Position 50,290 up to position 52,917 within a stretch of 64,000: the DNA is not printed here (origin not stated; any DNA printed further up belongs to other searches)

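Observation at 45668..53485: Uncharacterised eliminase-type glycyl radical enzyme embedded in a mannoside-catabolism operon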

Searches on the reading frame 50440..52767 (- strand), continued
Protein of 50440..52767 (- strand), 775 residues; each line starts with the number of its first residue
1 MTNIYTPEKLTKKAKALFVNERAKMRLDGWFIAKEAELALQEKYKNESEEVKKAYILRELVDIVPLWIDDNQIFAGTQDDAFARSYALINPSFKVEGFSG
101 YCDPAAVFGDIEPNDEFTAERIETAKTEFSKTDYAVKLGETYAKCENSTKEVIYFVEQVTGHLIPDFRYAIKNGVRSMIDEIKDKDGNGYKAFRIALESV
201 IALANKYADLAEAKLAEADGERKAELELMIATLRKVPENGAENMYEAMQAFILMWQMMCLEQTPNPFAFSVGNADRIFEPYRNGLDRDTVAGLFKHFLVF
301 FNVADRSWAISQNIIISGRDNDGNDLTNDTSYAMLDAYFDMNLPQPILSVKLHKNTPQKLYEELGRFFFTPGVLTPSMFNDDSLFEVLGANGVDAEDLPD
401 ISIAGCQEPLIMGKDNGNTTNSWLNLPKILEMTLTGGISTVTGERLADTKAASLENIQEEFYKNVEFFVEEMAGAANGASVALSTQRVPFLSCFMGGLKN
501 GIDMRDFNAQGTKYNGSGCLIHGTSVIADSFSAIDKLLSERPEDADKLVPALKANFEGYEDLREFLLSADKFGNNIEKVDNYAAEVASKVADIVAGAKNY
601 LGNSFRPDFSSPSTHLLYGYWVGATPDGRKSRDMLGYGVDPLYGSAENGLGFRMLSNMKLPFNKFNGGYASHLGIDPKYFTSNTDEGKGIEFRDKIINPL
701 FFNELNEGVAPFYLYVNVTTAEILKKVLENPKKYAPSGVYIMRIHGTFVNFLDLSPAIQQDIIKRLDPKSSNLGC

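Call 32: find_encoding_contigs(protein=P0121, flank=8000, max_places=2)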
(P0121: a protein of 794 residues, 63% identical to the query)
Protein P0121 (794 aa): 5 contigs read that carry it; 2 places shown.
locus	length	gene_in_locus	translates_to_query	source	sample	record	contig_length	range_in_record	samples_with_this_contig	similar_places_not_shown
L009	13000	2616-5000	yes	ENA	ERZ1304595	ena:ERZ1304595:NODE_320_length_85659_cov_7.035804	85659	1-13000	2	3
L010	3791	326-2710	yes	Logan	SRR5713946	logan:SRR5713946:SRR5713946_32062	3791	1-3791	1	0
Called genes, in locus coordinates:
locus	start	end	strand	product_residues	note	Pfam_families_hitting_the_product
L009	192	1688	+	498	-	PF00370:FGGY_N, PF02782:FGGY_C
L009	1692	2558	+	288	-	PF13353:Fer4_12 (weak), PF04055:Radical_SAM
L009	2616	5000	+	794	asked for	PF02901:PFL-like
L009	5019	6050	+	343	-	PF00392:GntR, PF13377:Peripla_BP_3 (weak)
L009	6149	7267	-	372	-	PF00465:Fe-ADH, PF13685:Fe-ADH_2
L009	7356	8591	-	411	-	PF07690:MFS_1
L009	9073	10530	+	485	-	PF01565:FAD_binding_4, PF02913:FAD-oxidase_C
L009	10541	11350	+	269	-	PF01012:ETF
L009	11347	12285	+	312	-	PF00766:ETF_alpha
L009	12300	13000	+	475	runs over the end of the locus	PF01565:FAD_binding_4, PF02913:FAD-oxidase_C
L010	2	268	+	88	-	?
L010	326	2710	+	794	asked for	PF02901:PFL-like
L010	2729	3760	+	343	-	PF00392:GntR, PF13377:Peripla_BP_3 (weak)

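Call 33: find_encoding_contigs(protein=P0126, flank=8000, max_places=2)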
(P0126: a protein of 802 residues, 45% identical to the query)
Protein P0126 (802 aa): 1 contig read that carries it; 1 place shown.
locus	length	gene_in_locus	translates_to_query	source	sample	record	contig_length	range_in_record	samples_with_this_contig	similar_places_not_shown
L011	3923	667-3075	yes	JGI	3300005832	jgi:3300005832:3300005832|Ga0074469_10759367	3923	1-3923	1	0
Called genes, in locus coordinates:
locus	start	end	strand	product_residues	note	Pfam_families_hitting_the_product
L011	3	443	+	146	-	PF01208:URO-D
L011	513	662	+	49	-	-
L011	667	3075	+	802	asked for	PF02901:PFL-like, PF01228:Gly_radical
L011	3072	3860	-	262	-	PF13353:Fer4_12, PF04055:Radical_SAM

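Call 35: find_related_loci(query=A1, collection=genome_contigs, flank=10000)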
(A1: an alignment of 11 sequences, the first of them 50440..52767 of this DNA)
Query A1 (775 aa) in genome_contigs; peptide patterns used: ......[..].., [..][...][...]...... (x = any residue, [..] = any of these).
599 stretches matched a pattern (row limit reached: there are more); 584 encode a relative of the query (tblastn E <= 1e-3); the best 80 are kept; 80 distinct loci.
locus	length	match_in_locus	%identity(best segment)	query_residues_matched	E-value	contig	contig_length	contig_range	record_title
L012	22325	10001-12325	95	1-775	0e+0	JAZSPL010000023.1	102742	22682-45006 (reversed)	MAG: Acutalibacteraceae bacterium isolate T1900044546_TS20190012.MAGScoT_cleanbin_000012 SGB_142_k141_1499127, whole gen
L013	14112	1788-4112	95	1-775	0e+0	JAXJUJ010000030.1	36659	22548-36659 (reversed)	MAG: Acutalibacteraceae bacterium isolate DOME_MAG_5005 5005_C0320_k141_15076, whole genome shotgun sequence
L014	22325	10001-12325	95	1-775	0e+0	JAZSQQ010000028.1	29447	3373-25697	MAG: Acutalibacteraceae bacterium isolate T1900044542_TS20190008.MAGScoT_cleanbin_000004 SGB_77_k141_1221790, whole geno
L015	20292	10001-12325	96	1-775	0e+0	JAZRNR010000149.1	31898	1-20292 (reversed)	MAG: Acutalibacteraceae bacterium isolate T1900045407_YK20190097.MAGScoT_cleanbin_000017 SGB_6994_k141_2492295, whole ge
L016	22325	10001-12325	93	1-775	0e+0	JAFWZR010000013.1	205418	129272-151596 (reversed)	MAG: Clostridia bacterium isolate RGIG6217 Sheep_Rectum-2__c494042, whole genome shotgun sequence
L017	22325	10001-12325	92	1-775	0e+0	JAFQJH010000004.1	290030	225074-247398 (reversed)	MAG: Clostridia bacterium isolate RGIG1871 Goat_Cecum-6__c50, whole genome shotgun sequence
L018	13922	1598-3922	92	1-775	0e+0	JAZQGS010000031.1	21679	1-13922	MAG: Acutalibacteraceae bacterium isolate T1900044629_TS20190095.MAGScoT_cleanbin_000093 SGB_1006_k141_3318982, whole ge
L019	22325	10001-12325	92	1-775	0e+0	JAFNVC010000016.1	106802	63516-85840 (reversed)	MAG: Clostridia bacterium isolate RGIG150 Dairy_cattle_Cecum-2__c613436, whole genome shotgun sequence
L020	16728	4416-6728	87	5-775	0e+0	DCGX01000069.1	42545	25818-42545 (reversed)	MAG TPA_asm: Ruminococcaceae bacterium UBA1767 UBA1767_contig_8933, whole genome shotgun sequence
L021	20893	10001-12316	85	4-775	0e+0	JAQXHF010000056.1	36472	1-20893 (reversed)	MAG: Clostridia bacterium isolate SUG1193 k141_4342856, whole genome shotgun sequence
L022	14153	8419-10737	80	1-773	0e+0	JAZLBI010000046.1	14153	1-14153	MAG: Acutalibacteraceae bacterium isolate T1900045064_TC20190058.MAGScoT_cleanbin_000039 SGB_4587_k141_316735, whole gen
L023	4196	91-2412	81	1-774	0e+0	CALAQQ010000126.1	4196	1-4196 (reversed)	MAG TPA_asm: uncultured Clostridia bacterium isolate SRR6425821_bin.72_CONCOCT_v1.1_MAG genome assembly, contig: ERZ1767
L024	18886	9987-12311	80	1-775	0e+0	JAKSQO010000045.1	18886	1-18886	MAG: Clostridia bacterium isolate Horse_feces231 MAG231_45, whole genome shotgun sequence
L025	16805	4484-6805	81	1-774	0e+0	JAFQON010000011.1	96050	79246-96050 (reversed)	MAG: Clostridia bacterium isolate RGIG2007 Goat_Colon-1__c92983, whole genome shotgun sequence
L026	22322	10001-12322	79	1-774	0e+0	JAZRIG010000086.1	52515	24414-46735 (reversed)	MAG: Acutalibacteraceae bacterium isolate T1900045476_YK20190170.MAGScoT_cleanbin_000049 SGB_7272_k141_366624, whole gen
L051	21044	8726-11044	77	1-773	0e+0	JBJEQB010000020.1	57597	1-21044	MAG: Acutalibacteraceae bacterium isolate LOHA04_bin.002 NODE_160_length_57597_cov_27.320496, whole genome shotgun seque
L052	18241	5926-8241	77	3-774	0e+0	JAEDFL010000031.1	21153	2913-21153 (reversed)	MAG: Clostridiaceae bacterium isolate MAG083 NODE_2458_length_21153_cov_54.398379, whole genome shotgun sequence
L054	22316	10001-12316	78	3-774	0e+0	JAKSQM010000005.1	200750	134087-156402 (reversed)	MAG: Clostridia bacterium isolate Horse_feces229 MAG229_5, whole genome shotgun sequence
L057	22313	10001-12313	77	3-773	0e+0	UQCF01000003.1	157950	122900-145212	uncultured Ruminococcus sp. isolate UMGS136 genome assembly, contig: NODE_7_length_157950_cov_66.693854, whole genome sh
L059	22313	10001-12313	77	3-773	0e+0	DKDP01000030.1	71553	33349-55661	MAG TPA_asm: Ruminococcaceae bacterium UBA6845 UBA6845_contig_854, whole genome shotgun sequence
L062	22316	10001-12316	80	3-774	0e+0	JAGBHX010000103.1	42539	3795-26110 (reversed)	MAG: Clostridia bacterium isolate RGIG9134 Water_deer_Rectum.Co__c863934, whole genome shotgun sequence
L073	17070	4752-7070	75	1-773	0e+0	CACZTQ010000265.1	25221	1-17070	MAG: Ruminococcaceae bacterium isolate RUG12932 genome assembly, contig: RUG12932_asm_265, whole genome shotgun sequence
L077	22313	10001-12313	72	1-771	0e+0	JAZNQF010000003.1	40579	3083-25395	MAG: Acutalibacteraceae bacterium isolate T1900044827_TS20190293.MAGScoT_cleanbin_000015 SGB_2880_k141_2187783, whole ge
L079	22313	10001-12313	72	3-773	0e+0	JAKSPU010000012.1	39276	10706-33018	MAG: Clostridia bacterium isolate Horse_feces211 MAG211_12, whole genome shotgun sequence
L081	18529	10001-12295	70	4-775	0e+0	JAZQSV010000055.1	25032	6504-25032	MAG: Acutalibacteraceae bacterium isolate T1900045195_TC20190191.MAGScoT_cleanbin_000011 SGB_5315_k141_484950, whole gen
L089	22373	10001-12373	68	1-775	0e+0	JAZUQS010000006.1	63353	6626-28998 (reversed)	MAG: Acutalibacteraceae bacterium isolate T1900044856_TS20190322.MAGScoT_cleanbin_000011 SGB_3063_k141_2658955, whole ge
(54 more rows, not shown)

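Call 46: search_protein_families(library=pfam, proteins=[L081:8144-9256:+, L079:3716-5644:+, L062:17946-19610:+, L052:13974-15881:+, L052:15901-17418:+, L051:13369-14325:+, L089:14780-15460:+, L077:14707-16137:+, L073:8410-9444:+, L089:7554-8780:-])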
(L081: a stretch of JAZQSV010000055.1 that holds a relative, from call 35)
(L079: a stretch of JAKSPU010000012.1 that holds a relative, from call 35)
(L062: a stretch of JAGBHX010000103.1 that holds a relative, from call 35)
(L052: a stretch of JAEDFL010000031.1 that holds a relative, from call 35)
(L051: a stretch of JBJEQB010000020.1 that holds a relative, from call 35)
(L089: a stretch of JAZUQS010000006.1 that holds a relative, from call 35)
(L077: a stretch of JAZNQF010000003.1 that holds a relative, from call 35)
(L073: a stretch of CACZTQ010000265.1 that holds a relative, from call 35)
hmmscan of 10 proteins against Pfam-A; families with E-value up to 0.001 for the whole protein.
L081:8144-9256:+ (370 aa): 3 families
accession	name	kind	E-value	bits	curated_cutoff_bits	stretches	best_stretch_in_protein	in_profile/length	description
PF00480.26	ROK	-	3.5e-46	158.5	22.9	1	83-325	2-251/294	ROK family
PF01047.28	MarR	-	0.00012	22.4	24.6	1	15-59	5-50/59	MarR family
PF12802.13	MarR_2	-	0.00063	20.3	27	0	17-61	9-57/61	MarR family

L079:3716-5644:+ (642 aa): 5 families
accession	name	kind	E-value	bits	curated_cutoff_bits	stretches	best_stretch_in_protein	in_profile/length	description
PF17389.8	Bac_rhamnosid6H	-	3.3e-13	50.1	24.5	1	206-399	31-235/339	Bacterial alpha-L-rhamnosidase 6 hairpin glycosidase domain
PF17390.7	Bac_rhamnosid_C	-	5.7e-07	29.7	22.1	1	564-628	1-66/78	Bacterial alpha-L-rhamnosidase C-terminal domain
PF06202.20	GDE_C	-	7.8e-07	28.8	21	1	266-493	79-310/367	Amylo-alpha-1,6-glucosidase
PF22422.2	MGH1-like_GH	-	4.8e-06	26.8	27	0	326-438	168-282/356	Mannosylglycerate hydrolase MGH1-like glycoside hydrolase domain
PF22124.2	Glyco_hydro_95_cat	-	2.4e-05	23.9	27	1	255-310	153-209/408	Glycosyl hydrolase family 95 catalytic domain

L062:17946-19610:+ (554 aa): 1 family
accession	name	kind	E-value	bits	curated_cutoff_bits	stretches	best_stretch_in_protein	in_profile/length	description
PF01268.25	FTHFS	-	1.9e-279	928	27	1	1-554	1-556/556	Formate--tetrahydrofolate ligase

L052:13974-15881:+ (635 aa): 17 families
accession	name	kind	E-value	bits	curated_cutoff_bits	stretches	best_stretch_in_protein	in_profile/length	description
PF00005.33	ABC_tran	-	6.2e-48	163.3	25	2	20-190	2-137/137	ABC transporter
PF13304.12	AAA_21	-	3.6e-14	54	27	0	150-222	226-304/304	AAA domain, putative AbiEii toxin, Type IV TA system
PF12848.13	ABC_tran_Xtn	-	6.2e-14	52.3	25.9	1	229-316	1-85/85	ABC transporter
PF16326.10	ABC_tran_CTD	-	3.5e-10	40.4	32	1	565-630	3-68/69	ABC transporter C-terminal domain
PF02463.25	SMC_N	-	5.7e-10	39.4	40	1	154-231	129-211/220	RecF/RecN/SMC N terminal domain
PF13476.12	AAA_23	-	5.3e-07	30.9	27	1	358-597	23-197/201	AAA domain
PF13555.12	AAA_29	-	6.8e-06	26.2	27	0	344-371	12-39/61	P-loop containing region of AAA domain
PF13191.12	AAA_16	-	3e-05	25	32.6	0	353-453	23-115/167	AAA ATPase domain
PF20720.3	nSTAND3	-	8.6e-05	22.7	27.2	0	344-382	7-45/155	Novel STAND NTPase 3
PF08477.19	Roc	-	9e-05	23.1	27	0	356-399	1-44/119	Ras of Complex, Roc, domain of DAPkinase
PF13401.12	AAA_22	-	0.00014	22.6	27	0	358-381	9-32/130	AAA domain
PF06414.18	Zeta_toxin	-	0.00021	21.2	22.3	0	36-65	23-52/199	Zeta toxin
PF00910.28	RNA_helicase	-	0.00024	22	21.5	0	357-387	1-36/105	RNA helicase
PF05729.18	NACHT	-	0.00029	21.1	26.7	0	356-379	2-25/167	NACHT domain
PF13173.12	AAA_14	-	0.00054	20.4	27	0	357-380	5-28/129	AAA domain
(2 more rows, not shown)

L052:15901-17418:+ (505 aa): 4 families
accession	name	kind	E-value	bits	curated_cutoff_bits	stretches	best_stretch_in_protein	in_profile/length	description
PF22422.2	MGH1-like_GH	-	3.4e-42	145.7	27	1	90-409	6-347/356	Mannosylglycerate hydrolase MGH1-like glycoside hydrolase domain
PF01204.24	Trehalase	-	9.4e-13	48.3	21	1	248-408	322-482/512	Trehalase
PF03200.22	Glyco_hydro_63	-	5e-12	45.8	22.4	1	319-424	369-486/492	Glycosyl hydrolase family 63 C-terminal domain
PF17389.8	Bac_rhamnosid6H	-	7.5e-05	22.6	24.5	1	113-289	69-219/339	Bacterial alpha-L-rhamnosidase 6 hairpin glycosidase domain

L051:13369-14325:+ (318 aa): 2 families
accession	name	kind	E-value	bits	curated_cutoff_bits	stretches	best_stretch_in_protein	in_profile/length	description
PF00126.33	HTH_1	-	3.1e-19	69.1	26.6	1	16-73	3-60/60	Bacterial regulatory helix-turn-helix protein, lysR family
PF03466.25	LysR_substrate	-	4.1e-05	23.5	28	1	136-209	41-104/209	LysR substrate binding domain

L089:14780-15460:+ (226 aa): 0 families

L077:14707-16137:+ (476 aa): 2 families
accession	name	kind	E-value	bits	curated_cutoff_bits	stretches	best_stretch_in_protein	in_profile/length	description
PF03358.20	FMN_red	-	5.4e-12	46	24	1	1-107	1-115/152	NADPH-dependent FMN reductase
PF02525.22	Flavodoxin_2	-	2.4e-11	44.2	27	1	1-131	1-170/198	Flavodoxin-like fold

L073:8410-9444:+ (344 aa): 2 families
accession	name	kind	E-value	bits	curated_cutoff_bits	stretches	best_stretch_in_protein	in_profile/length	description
PF02388.22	FemAB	-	3.8e-56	191.1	24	2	13-230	5-237/406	FemAB family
PF13480.13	Acetyltransf_6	-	1.9e-12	48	22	1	168-293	8-136/143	Acetyltransferase (GNAT) domain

L089:7554-8780:- (408 aa): 2 families
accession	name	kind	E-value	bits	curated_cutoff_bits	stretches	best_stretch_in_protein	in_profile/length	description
PF01979.26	Amidohydro_1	-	5.4e-23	82.2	25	1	44-405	1-345/345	Amidohydrolase family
PF12890.13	DHOase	-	1.1e-22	81.1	21.2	1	44-230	3-142/142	Dihydro-orotase-like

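Call 47: find_encoding_contigs(protein=P0122, flank=9000, max_places=3)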
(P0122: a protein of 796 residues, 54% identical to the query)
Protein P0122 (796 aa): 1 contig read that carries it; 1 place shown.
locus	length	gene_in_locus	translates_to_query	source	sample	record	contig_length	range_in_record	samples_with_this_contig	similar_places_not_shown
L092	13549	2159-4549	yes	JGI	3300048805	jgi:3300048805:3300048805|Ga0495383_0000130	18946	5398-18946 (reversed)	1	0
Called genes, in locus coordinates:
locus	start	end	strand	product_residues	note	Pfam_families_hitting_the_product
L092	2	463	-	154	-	?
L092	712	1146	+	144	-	-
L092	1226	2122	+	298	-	PF13353:Fer4_12, PF04055:Radical_SAM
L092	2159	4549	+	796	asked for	PF02901:PFL-like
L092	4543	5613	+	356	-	PF00392:GntR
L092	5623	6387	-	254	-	-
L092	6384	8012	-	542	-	PF00004:AAA, PF17862:AAA_lid_3 (weak)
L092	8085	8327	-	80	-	-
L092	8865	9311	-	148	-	PF00300:His_Phos_1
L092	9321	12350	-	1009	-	PF00128:Alpha-amylase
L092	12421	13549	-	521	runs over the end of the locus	PF02446:Glyco_hydro_77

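Call 48: find_encoding_contigs(protein=P0132, flank=9000, max_places=3)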
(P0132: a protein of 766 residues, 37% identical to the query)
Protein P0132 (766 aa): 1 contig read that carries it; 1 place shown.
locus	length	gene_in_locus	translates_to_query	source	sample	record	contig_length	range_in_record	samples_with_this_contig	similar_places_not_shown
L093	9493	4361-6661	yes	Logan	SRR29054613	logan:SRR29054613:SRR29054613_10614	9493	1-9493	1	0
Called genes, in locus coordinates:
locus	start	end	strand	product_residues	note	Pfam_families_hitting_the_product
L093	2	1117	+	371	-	?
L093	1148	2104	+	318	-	PF00528:BPD_transp_1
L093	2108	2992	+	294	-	PF00528:BPD_transp_1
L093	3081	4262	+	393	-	-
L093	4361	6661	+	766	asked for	PF02901:PFL-like, PF01228:Gly_radical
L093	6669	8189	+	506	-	PF00370:FGGY_N, PF01869:BcrAD_BadFG (faint), PF02782:FGGY_C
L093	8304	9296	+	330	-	PF13353:Fer4_12, PF13237:Fer4_10 (faint), PF00037:Fer4, PF12797:Fer4_2 (weak), PF12838:Fer4_7, PF13187:Fer4_9 (weak), PF00037:Fer4 (weak), PF04055:Radical_SAM, +3 more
